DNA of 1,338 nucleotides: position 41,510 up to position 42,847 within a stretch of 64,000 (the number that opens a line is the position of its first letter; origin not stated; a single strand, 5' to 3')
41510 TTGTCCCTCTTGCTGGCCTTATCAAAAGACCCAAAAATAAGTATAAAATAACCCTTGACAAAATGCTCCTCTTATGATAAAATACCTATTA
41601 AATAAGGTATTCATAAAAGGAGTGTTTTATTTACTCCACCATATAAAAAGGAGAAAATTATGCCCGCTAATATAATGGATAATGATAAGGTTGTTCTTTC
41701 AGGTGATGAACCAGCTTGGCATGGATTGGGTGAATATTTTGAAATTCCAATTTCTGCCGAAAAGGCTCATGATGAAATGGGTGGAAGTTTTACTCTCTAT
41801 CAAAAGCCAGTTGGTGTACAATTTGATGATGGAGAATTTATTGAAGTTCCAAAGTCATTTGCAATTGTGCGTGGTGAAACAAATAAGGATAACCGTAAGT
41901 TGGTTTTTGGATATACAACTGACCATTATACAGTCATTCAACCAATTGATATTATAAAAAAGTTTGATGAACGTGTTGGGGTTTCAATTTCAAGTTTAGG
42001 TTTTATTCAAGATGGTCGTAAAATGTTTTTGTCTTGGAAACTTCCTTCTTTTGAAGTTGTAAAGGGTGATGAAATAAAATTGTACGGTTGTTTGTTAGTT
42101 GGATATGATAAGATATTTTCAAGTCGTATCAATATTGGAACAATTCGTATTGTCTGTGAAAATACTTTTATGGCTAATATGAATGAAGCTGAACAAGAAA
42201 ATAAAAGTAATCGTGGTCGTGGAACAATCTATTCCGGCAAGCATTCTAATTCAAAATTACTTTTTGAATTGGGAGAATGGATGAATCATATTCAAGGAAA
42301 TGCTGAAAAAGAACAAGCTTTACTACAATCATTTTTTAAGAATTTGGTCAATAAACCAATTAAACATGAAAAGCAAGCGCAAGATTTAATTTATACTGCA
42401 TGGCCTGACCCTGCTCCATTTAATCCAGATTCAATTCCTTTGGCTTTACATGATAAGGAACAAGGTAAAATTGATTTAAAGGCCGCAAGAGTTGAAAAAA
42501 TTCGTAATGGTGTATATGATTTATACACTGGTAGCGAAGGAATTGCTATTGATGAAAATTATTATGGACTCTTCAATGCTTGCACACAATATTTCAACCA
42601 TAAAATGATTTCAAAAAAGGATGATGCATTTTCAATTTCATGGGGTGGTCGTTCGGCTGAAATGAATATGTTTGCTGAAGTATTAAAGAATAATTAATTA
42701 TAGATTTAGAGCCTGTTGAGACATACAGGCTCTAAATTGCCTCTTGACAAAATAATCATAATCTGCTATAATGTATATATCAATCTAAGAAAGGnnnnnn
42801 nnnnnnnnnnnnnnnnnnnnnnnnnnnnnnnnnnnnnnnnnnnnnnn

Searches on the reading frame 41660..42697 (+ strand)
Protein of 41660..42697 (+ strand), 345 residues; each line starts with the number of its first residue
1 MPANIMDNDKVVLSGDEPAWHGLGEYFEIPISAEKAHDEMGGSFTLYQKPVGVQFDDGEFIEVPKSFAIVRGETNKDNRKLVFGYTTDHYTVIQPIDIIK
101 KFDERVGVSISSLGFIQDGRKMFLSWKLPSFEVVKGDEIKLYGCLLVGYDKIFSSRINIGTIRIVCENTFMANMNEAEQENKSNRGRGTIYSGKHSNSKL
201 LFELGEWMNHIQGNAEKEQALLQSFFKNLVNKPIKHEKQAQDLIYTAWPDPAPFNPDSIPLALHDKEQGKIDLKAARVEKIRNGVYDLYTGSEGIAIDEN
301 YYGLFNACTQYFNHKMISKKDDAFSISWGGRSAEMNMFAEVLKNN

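Call 17: search_protein_families(library=phrogs, proteins=[window:41660-42697:+], max_evalue=0.001)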
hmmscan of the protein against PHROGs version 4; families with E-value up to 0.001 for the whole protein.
window:41660-42697:+ (345 aa): 1 family
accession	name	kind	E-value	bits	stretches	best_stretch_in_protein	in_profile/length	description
phrog_1221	-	unknown function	5.7e-26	92.4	1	16-336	33-328/355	-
